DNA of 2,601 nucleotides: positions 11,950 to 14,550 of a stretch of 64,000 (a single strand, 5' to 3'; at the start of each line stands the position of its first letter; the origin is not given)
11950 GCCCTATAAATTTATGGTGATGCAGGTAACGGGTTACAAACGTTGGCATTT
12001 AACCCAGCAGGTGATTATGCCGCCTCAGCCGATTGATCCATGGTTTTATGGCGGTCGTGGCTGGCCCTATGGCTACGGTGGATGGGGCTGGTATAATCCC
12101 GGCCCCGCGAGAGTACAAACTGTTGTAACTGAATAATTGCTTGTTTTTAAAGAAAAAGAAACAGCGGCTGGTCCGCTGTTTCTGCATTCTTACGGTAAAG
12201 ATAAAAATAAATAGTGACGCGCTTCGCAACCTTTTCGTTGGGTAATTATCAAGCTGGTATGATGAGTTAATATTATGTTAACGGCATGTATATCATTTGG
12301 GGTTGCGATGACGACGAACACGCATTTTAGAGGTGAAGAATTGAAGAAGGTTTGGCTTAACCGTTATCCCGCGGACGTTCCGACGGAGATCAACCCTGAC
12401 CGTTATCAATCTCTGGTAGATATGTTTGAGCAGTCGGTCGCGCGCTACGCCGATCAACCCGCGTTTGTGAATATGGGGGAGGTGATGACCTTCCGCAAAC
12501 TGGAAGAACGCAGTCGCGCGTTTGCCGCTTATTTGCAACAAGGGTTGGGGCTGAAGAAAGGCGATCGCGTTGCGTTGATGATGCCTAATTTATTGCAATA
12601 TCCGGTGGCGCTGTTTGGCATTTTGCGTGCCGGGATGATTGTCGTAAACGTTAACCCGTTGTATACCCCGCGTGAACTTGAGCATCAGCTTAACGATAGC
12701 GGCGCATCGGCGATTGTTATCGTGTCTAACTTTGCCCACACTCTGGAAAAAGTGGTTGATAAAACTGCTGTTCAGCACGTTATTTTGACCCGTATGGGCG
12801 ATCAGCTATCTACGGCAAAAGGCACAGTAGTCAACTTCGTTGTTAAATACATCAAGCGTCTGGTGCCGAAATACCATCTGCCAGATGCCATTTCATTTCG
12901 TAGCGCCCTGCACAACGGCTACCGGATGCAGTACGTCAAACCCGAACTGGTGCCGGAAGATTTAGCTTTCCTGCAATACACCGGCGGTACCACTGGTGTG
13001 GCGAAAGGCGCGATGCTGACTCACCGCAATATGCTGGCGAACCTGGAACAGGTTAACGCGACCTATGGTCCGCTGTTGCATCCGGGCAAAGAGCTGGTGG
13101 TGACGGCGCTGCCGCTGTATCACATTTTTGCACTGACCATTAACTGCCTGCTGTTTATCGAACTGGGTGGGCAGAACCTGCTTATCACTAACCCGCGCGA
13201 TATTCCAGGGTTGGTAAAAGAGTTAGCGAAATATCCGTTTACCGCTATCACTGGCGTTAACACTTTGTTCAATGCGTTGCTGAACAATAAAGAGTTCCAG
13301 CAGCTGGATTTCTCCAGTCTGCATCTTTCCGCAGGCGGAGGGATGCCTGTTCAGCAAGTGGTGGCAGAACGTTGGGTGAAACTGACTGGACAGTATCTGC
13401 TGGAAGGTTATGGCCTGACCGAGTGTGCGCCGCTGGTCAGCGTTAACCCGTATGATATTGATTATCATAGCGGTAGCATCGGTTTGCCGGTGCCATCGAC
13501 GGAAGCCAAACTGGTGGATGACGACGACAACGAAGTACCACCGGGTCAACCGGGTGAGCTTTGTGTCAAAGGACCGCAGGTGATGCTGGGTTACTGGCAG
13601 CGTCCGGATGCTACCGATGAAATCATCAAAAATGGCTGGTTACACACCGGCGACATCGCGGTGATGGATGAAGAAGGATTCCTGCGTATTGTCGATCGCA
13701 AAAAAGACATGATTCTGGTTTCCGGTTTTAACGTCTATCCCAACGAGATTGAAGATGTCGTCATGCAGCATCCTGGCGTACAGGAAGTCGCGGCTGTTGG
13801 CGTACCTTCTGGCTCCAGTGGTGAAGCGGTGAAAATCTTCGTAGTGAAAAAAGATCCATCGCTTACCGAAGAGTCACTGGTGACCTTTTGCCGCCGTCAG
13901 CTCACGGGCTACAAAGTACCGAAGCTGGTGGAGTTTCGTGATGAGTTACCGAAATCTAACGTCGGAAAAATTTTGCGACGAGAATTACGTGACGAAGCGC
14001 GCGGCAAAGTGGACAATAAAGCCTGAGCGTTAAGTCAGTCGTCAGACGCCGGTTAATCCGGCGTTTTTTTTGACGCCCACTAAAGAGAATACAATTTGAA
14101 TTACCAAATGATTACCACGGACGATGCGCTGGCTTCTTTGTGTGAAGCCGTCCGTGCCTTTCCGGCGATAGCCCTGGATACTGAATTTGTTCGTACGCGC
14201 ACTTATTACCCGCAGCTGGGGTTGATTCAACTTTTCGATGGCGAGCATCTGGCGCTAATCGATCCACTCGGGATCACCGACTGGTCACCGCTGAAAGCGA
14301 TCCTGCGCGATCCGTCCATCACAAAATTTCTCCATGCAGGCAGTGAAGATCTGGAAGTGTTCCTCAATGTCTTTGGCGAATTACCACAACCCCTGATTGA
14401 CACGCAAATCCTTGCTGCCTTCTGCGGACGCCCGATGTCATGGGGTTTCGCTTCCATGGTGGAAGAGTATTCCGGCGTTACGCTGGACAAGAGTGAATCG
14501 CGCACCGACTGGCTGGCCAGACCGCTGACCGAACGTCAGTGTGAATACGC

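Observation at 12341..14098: Adjacent genes fadD and rnd both appear to initiate at UUG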

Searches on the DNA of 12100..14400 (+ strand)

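Call 3: search_dna_similar(query=window:12100-14400:+, collection=ecoli_genomes, mode=near, max_rows=25, rows=spread)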
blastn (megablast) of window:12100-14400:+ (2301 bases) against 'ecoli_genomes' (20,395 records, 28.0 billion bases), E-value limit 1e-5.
Records with a match: 5425; places in all: 5427; records where one place covers at least 80% of the query: 5423.
Genomes with a match: 5425 of 5426; with a place that covers at least 80% of the query: 5423. Places per genome that has any: lowest 1, median 1, highest 2. On chromosomes: 5426 places; on plasmids: 1.
Best place of each record, by identity: >=99% 39; 95-99% 5383; 90-95% 3.
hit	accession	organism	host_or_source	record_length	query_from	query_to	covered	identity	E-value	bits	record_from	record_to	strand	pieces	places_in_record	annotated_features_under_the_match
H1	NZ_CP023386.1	Escherichia coli strain 1190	canine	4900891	1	2301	100%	99.3%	0e+0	4161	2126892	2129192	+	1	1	fadD: long-chain-fatty-acid--CoA ligase FadD | rnd: ribonuclease D | yeaY: Slp family lipoprotein YeaY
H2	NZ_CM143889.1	Escherichia coli strain E28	Homo sapiens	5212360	1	2301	100%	98.7%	0e+0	4089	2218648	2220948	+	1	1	fadD: long-chain-fatty-acid--CoA ligase FadD | rnd: ribonuclease D | yeaY: Slp family lipoprotein YeaY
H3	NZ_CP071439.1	Escherichia coli strain EcPNK004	Homo sapiens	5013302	1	2301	100%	98.6%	0e+0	4067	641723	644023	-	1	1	fadD: long-chain-fatty-acid--CoA ligase FadD | rnd: ribonuclease D | yeaY: Slp family lipoprotein YeaY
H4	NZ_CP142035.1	Escherichia coli strain HS4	Homo sapiens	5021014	1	2301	100%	98.4%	0e+0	4050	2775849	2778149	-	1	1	fadD: long-chain-fatty-acid--CoA ligase FadD | rnd: ribonuclease D | yeaY: Slp family lipoprotein YeaY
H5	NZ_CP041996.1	Escherichia coli strain AR Bank #0349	Homo sapiens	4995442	1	2301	100%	98.2%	0e+0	4023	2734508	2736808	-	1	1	fadD: long-chain-fatty-acid--CoA ligase FadD | rnd: ribonuclease D | yeaY: Slp family lipoprotein YeaY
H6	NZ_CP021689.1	Escherichia coli strain AR_0058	missing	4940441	1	2301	100%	98.0%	0e+0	4000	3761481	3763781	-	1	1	fadD: long-chain-fatty-acid--CoA ligase FadD | rnd: ribonuclease D | yeaY: Slp family lipoprotein YeaY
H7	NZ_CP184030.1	Escherichia coli strain 1436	Homo sapiens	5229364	1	2301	100%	98.0%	0e+0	4000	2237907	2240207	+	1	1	fadD: long-chain-fatty-acid--CoA ligase FadD | rnd: ribonuclease D | yeaY: Slp family lipoprotein YeaY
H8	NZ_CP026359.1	Escherichia coli strain 2_0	not applicable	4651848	1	2301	100%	98.0%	0e+0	3995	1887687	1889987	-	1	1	fadD: long-chain-fatty-acid--CoA ligase FadD | rnd: ribonuclease D | yeaY: Slp family lipoprotein YeaY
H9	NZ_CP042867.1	Escherichia coli strain ATCC BAA-196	missing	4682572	1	2301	100%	98.0%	0e+0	3995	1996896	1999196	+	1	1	fadD: long-chain-fatty-acid--CoA ligase FadD | rnd: ribonuclease D | yeaY: Slp family lipoprotein YeaY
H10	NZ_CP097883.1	Escherichia coli str. K-12 substr. MG1655 strain K-12 ...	not applicable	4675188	1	2301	100%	98.0%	0e+0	3995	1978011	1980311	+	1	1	fadD: long-chain-fatty-acid--CoA ligase FadD | rnd: ribonuclease D | yeaY: Slp family lipoprotein YeaY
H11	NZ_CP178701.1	Escherichia coli strain VTB97448v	Chicken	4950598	1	2301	100%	98.0%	0e+0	3995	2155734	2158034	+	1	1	fadD: long-chain-fatty-acid--CoA ligase FadD | rnd: ribonuclease D | yeaY: Slp family lipoprotein YeaY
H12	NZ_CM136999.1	Escherichia coli strain HSP425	Homo sapiens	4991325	1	2301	100%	98.0%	0e+0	3995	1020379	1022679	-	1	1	fadD: long-chain-fatty-acid--CoA ligase FadD | rnd: ribonuclease D | yeaY: Slp family lipoprotein YeaY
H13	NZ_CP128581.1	Escherichia coli strain VG888-46E9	calf igloo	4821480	1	2301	100%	98.0%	0e+0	3989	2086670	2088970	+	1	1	fadD: long-chain-fatty-acid--CoA ligase FadD | rnd: ribonuclease D | yeaY: Slp family lipoprotein YeaY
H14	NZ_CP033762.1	Escherichia coli strain FDAARGOS_536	Homo sapiens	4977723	1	2301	100%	97.9%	0e+0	3984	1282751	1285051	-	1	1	fadD: long-chain-fatty-acid--CoA ligase FadD | rnd: ribonuclease D | yeaY: Slp family lipoprotein YeaY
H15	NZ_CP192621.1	Escherichia coli strain LD91-1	Homo sapiens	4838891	1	2301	100%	97.9%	0e+0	3984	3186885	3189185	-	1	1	fadD: long-chain-fatty-acid--CoA ligase FadD | rnd: ribonuclease D | yeaY: Slp family lipoprotein YeaY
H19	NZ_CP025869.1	Escherichia coli strain 503829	Homo sapiens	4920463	1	2301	100%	97.4%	0e+0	3923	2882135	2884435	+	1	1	fadD: long-chain-fatty-acid--CoA ligase FadD | rnd: ribonuclease D | yeaY: Slp family lipoprotein YeaY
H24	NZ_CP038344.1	Escherichia coli O157:H7 strain Gim1-1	cattle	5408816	1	2301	100%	96.2%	0e+0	3768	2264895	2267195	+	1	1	fadD: long-chain-fatty-acid--CoA ligase FadD | rnd: ribonuclease D | yeaY: Slp family lipoprotein YeaY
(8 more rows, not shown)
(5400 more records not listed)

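Call 6: get_annotated_region(hit=H1, flank=1500)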
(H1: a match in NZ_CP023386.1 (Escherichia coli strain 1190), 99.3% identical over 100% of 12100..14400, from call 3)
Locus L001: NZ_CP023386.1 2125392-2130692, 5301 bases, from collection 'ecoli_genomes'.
description: Escherichia coli strain 1190 chromosome, complete genome
organism: Escherichia coli strain 1190 (NCBI taxid 562)
replicon: chromosome; assembly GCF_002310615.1
host: canine; source: missing; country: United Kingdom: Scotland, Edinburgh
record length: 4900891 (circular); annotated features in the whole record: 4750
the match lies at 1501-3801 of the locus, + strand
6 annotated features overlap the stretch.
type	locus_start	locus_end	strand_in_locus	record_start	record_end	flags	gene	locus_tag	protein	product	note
CDS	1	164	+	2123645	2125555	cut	yoaA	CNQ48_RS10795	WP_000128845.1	ATP-dependent DNA helicase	-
CDS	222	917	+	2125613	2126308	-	tsaB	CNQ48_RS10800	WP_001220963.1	tRNA (adenosine(37)-N6)-threonylcarbamoyltransferase complex dimerization subunit type 1 TsaB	-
CDS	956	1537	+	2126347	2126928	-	yeaY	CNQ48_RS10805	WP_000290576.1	Slp family lipoprotein YeaY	-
CDS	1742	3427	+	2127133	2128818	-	fadD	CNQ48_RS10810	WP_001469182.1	long-chain-fatty-acid--CoA ligase FadD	-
CDS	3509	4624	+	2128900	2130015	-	rnd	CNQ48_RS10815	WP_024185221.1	ribonuclease D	-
CDS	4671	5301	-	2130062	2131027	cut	yeaX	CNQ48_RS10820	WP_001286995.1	carnitine monooxygenase reductase subunit YeaX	-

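Call 7: get_annotated_region(hit=H10, flank=1500)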
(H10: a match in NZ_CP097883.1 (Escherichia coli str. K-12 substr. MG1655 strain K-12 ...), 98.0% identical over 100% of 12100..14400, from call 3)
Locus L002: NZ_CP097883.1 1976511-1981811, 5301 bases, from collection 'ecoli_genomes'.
description: Escherichia coli str. K-12 substr. MG1655 strain K-12 chromosome, complete genome
organism: Escherichia coli str. K-12 substr. MG1655 strain K-12 substr. MG1655 (NCBI taxid 511145)
replicon: chromosome; assembly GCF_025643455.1
host: not applicable; source: not applicable; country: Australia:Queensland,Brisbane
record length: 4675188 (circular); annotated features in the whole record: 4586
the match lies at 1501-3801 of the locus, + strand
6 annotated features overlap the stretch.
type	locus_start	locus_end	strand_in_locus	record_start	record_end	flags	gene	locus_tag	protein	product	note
CDS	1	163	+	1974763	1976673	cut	yoaA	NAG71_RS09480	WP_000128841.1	ATP-dependent DNA helicase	-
CDS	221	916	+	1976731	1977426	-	tsaB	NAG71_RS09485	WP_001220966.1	tRNA (adenosine(37)-N6)-threonylcarbamoyltransferase complex dimerization subunit type 1 TsaB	-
CDS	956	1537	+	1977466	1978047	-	yeaY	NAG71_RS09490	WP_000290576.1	Slp family lipoprotein YeaY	-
CDS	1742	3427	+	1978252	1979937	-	fadD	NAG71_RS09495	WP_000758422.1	long-chain-fatty-acid--CoA ligase FadD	-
CDS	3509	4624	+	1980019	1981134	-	rnd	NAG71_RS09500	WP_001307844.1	ribonuclease D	-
CDS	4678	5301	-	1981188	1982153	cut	yeaX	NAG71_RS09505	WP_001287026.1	carnitine monooxygenase reductase subunit YeaX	-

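Call 64: get_annotated_region(hit=H24, flank=200)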
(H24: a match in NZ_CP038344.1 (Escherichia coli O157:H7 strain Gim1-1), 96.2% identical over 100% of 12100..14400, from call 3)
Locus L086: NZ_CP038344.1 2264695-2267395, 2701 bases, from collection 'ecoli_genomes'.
description: Escherichia coli O157:H7 strain Gim1-1 chromosome, complete genome
organism: Escherichia coli O157:H7 strain Gim1-1 (NCBI taxid 83334)
replicon: chromosome; assembly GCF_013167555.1
host: cattle; source: cattle feces; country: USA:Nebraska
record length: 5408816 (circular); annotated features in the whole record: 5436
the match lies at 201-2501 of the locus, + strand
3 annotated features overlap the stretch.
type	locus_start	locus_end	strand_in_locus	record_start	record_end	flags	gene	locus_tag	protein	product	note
CDS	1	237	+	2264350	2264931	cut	yeaY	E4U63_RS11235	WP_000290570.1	Slp family lipoprotein YeaY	-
CDS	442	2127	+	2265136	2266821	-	fadD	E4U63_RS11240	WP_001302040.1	long-chain-fatty-acid--CoA ligase FadD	-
CDS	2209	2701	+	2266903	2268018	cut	rnd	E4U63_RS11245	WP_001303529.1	ribonuclease D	-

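Call 65: get_annotated_region(hit=H19, flank=200)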
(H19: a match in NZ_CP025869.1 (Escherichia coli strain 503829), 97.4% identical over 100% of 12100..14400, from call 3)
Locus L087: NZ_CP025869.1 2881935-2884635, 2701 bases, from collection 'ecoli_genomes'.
description: Escherichia coli strain 503829 chromosome, complete genome
organism: Escherichia coli strain 503829 (NCBI taxid 562)
replicon: chromosome; assembly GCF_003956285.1
host: Homo sapiens; source: stool; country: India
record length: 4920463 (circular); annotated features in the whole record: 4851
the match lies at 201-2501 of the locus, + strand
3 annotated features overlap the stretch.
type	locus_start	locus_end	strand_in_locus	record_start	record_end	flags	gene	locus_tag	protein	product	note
CDS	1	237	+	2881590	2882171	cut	yeaY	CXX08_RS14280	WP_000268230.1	Slp family lipoprotein YeaY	-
CDS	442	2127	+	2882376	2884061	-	fadD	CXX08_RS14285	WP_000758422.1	long-chain-fatty-acid--CoA ligase FadD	-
CDS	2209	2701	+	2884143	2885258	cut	rnd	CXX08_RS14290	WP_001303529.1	ribonuclease D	-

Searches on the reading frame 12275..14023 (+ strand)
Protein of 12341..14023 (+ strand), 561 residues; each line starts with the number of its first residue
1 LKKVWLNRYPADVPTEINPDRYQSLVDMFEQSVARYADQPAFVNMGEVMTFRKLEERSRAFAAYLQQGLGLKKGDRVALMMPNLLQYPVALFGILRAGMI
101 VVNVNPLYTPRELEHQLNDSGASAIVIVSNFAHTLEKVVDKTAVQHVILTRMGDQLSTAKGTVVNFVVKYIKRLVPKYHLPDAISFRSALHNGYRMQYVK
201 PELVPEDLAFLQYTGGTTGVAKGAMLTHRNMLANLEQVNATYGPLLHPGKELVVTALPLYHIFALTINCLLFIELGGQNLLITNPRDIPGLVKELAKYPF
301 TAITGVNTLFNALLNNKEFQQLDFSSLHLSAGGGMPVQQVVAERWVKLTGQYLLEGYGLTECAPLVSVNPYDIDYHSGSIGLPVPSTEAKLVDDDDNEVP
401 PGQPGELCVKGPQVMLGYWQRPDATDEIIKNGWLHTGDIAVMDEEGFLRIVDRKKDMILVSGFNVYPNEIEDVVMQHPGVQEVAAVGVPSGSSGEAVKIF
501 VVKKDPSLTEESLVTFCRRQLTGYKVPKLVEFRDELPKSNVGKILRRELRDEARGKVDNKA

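Call 14: find_related_loci(query=window:12341-14023:+, collection=genome_contigs, flank=3000)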
Query window:12341-14023:+ (561 aa) in genome_contigs; peptide patterns used: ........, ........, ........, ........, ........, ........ (x = any residue, [..] = any of these).
600 stretches matched a pattern (row limit reached: there are more); 578 encode a relative of the query (tblastn E <= 1e-3); the best 80 are kept; 80 distinct loci.
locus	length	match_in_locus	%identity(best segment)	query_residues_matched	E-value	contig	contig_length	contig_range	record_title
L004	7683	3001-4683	99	1-561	0e+0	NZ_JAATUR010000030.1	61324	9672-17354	Escherichia coli strain SCPM-O-B-8794 30length=61324, whole genome shotgun sequence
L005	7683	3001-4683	95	1-561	0e+0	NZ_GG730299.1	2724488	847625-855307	Citrobacter youngae ATCC 29220 Scfld0, whole genome shotgun sequence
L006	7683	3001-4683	95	1-561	0e+0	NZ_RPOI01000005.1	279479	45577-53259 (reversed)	Citrobacter youngae strain CCUG 30791 citrobacter_youngae_CCUG30791T_0000005, whole genome shotgun sequence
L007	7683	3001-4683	95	1-561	0e+0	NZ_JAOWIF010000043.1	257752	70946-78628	Citrobacter sp. Cu233 236, whole genome shotgun sequence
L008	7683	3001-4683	95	1-561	0e+0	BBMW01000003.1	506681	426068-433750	Citrobacter werkmanii NBRC 105721 DNA, contig: CIWKM03, whole genome shotgun sequence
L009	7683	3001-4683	95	1-561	0e+0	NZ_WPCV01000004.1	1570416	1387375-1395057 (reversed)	Citrobacter sp. On2M On2M_4, whole genome shotgun sequence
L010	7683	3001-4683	94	1-561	0e+0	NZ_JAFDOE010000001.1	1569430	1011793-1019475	Citrobacter sp. FP75 contig1, whole genome shotgun sequence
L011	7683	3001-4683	94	1-561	0e+0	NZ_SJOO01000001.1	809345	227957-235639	Enterobacter wuhouensis strain WCHEW120002 1, whole genome shotgun sequence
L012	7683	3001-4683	94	1-561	0e+0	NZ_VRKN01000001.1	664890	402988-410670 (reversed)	Enterobacter asburiae strain TN152 NODE_1_length_664890_cov_108.834, whole genome shotgun sequence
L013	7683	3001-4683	94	1-561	0e+0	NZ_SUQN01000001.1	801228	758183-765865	Citrobacter gillenii strain UMG736 UMG736_1, whole genome shotgun sequence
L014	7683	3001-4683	94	1-561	0e+0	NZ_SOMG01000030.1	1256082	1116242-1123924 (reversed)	Lelliottia nimipressuralis strain 51 GCID_CRU_0002_NODE_1.ctg_1, whole genome shotgun sequence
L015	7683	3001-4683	94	1-561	0e+0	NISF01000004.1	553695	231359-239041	Enterobacter sp. 10-1 NODE_4_length_553695_cov_31.777, whole genome shotgun sequence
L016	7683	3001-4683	93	1-561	0e+0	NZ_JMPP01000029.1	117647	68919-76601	Raoultella planticola ATCC 33531 GRPL.assembly.29, whole genome shotgun sequence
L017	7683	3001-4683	93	1-561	0e+0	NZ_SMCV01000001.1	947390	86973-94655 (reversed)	Raoultella sp. BIGb0138 Ga0304797_101, whole genome shotgun sequence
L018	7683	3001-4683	93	1-561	0e+0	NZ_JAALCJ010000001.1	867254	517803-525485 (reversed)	Enterobacter cloacae strain M-7 NODE_1_length_867254_cov_84.2854, whole genome shotgun sequence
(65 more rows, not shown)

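Call 53: search_protein_families(library=ncbifam, proteins=[window:12341-14023:+, window:12275-14023:+], max_evalue=1e-20)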
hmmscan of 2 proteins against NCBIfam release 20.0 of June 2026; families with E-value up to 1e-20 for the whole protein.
window:12341-14023:+ (561 aa): 96 families (the best 25 are shown)
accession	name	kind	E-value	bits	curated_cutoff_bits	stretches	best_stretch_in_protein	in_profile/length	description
NF006523.0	PRK08974.1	equivalog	0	1172.4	884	1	1-560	1-560/561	long-chain-fatty-acid--CoA ligase FadD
NF005463.0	PRK07059.1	subfamily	7.7e-256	849.9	869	1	1-553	1-556/557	long-chain-fatty-acid--CoA ligase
NF004229.0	PRK05677.1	subfamily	1.8e-246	819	879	1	2-560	3-562/563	long-chain-fatty-acid--CoA ligase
NF006442.0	PRK08751.1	equivalog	3.3e-241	801.6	1023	1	3-553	5-558/560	long-chain fatty acid--CoA ligase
NF009139.0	PRK12492.1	equivalog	8.7e-220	730.9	1018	1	3-553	4-562/562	long-chain-fatty-acid--CoA ligase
NF004114.0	PRK05605.1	equivalog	5.8e-148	493.8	766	1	2-553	14-569/575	long-chain-fatty-acid--CoA ligase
NF005220.0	PRK06710.1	equivalog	2.6e-138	461.6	1116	1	1-558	3-558/563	long-chain-fatty-acid--CoA ligase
NF004837.0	PRK06187.1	subfamily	3.3e-129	431.6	476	1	20-556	5-525/531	long-chain-fatty-acid--CoA ligase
NF006181.0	PRK08314.1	subfamily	5e-123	411.3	705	1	2-557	4-558/563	long-chain-fatty-acid--CoA ligase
NF006182.0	PRK08316.1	subfamily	9.1e-110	367.6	663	2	186-554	152-518/523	fatty acyl-CoA synthetase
NF004822.0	PRK06178.1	equivalog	9e-103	344.8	782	1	2-553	15-567/571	acyl-CoA synthetase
NF005307.0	PRK06839.1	equivalog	1.1e-100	337.6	748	1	37-552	16-492/496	o-succinylbenzoate--CoA ligase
NF009233.0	PRK12583.1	subfamily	3.4e-99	332.7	832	1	19-555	14-552/558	fatty acid CoA ligase family protein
TIGR03205.1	pimA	equivalog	2.8e-93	313.2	705.6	1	24-550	22-541/541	dicarboxylate--CoA ligase PimA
NF005702.0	PRK07514.1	subfamily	6.1e-93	311.9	558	1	203-554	154-501/506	malonyl-CoA synthase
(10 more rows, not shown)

window:12275-14023:+ (583 aa): 96 families (the best 25 are shown)
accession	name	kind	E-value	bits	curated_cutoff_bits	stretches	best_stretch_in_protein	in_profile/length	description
NF006523.0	PRK08974.1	equivalog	0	1171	884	1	23-582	1-560/561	long-chain-fatty-acid--CoA ligase FadD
NF005463.0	PRK07059.1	subfamily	1.8e-255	848.6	869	1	24-575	2-556/557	long-chain-fatty-acid--CoA ligase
NF004229.0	PRK05677.1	subfamily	2e-246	818.9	879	1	24-582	3-562/563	long-chain-fatty-acid--CoA ligase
NF006442.0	PRK08751.1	equivalog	2.7e-241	801.8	1023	1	24-575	4-558/560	long-chain fatty acid--CoA ligase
NF009139.0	PRK12492.1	equivalog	1e-219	730.7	1018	1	26-575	5-562/562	long-chain-fatty-acid--CoA ligase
NF004114.0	PRK05605.1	equivalog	3.6e-148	494.4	766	1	24-575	14-569/575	long-chain-fatty-acid--CoA ligase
NF005220.0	PRK06710.1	equivalog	2.7e-138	461.5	1116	1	23-580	3-558/563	long-chain-fatty-acid--CoA ligase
NF004837.0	PRK06187.1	subfamily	3.8e-129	431.4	476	1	42-578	5-525/531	long-chain-fatty-acid--CoA ligase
NF006181.0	PRK08314.1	subfamily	6.4e-123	410.9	705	1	25-579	5-558/563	long-chain-fatty-acid--CoA ligase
NF006182.0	PRK08316.1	subfamily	1.1e-109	367.3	663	2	208-576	152-518/523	fatty acyl-CoA synthetase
NF004822.0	PRK06178.1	equivalog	9.3e-104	348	782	1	21-575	12-567/571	acyl-CoA synthetase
NF005307.0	PRK06839.1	equivalog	1.3e-100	337.4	748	1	59-574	16-492/496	o-succinylbenzoate--CoA ligase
NF009233.0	PRK12583.1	subfamily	3.9e-99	332.6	832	1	41-577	14-552/558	fatty acid CoA ligase family protein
TIGR03205.1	pimA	equivalog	3.2e-93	313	705.6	1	46-572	22-541/541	dicarboxylate--CoA ligase PimA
NF005702.0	PRK07514.1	subfamily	7.2e-93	311.6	558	1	225-576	154-501/506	malonyl-CoA synthase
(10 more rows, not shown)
